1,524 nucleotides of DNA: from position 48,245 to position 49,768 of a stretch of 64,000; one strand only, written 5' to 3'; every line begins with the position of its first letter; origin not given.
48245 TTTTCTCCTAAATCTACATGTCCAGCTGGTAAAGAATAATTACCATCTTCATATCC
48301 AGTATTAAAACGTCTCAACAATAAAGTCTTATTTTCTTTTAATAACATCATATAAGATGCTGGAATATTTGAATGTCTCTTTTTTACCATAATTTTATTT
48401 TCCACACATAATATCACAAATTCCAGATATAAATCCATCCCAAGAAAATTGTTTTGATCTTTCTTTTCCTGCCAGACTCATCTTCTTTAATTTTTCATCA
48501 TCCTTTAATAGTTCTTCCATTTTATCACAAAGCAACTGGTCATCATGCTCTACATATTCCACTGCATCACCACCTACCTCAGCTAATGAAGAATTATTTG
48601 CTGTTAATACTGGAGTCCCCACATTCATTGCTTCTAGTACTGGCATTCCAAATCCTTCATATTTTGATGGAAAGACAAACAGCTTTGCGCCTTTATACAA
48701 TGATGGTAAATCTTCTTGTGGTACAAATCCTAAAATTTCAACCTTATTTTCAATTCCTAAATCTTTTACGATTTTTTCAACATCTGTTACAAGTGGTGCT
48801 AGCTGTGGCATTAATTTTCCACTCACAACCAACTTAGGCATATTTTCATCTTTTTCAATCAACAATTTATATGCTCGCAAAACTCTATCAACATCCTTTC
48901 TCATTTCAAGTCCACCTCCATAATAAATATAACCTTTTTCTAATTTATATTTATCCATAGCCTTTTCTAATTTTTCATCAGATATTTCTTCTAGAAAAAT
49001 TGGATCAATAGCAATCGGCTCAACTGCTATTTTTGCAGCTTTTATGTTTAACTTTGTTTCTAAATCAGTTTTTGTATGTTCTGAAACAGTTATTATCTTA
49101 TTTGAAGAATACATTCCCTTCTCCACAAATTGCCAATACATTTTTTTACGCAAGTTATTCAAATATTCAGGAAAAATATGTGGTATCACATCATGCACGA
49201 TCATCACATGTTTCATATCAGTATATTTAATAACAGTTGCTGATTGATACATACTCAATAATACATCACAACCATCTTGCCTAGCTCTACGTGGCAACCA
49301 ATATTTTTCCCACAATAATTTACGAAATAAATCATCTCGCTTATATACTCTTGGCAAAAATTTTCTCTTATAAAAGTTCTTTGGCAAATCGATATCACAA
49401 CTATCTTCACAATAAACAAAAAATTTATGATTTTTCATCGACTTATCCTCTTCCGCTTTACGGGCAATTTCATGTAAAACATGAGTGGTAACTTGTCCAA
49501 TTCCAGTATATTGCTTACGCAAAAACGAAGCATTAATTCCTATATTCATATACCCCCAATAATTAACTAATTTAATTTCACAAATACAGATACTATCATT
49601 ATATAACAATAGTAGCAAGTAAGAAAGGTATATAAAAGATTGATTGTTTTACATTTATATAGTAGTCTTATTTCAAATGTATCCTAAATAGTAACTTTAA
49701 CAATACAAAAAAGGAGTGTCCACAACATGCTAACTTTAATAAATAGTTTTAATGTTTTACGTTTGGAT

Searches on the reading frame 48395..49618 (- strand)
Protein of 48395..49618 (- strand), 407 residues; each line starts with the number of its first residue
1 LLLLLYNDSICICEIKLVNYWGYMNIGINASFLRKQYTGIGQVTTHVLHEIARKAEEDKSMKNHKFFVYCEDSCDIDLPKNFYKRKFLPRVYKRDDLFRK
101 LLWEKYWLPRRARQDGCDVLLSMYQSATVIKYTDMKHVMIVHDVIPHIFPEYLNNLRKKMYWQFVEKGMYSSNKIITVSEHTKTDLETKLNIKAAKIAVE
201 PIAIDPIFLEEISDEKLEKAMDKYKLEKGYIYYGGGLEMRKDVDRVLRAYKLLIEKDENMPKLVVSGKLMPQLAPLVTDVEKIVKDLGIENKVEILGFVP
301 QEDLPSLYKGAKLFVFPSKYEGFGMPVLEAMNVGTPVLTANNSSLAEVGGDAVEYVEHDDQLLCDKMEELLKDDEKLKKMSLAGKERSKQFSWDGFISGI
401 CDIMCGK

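Call 87: search_protein_families(library=pfam, proteins=[window:48395-49618:-], max_evalue=0.001)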
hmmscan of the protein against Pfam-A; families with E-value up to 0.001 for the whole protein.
window:48395-49618:- (407 aa): 5 families
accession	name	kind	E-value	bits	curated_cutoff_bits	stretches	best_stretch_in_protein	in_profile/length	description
PF00534.26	Glycos_transf_1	-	1.3e-32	113.1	26.4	1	226-386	13-171/172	Glycosyl transferases group 1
PF13692.12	Glyco_trans_1_4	-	7.6e-23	81.8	27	1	231-373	4-142/142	Glycosyl transferases group 1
PF20706.3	GT4-conflict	-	2.7e-12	46.8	26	1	200-352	173-323/385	Family 4 Glycosyltransferase in conflict systems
PF13439.12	Glyco_transf_4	-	9.1e-11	42.5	28.5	1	62-206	18-168/170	Glycosyltransferase Family 4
PF13524.12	Glyco_trans_1_2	-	2.9e-08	34.2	25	1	292-389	28-130/144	Glycosyl transferase-like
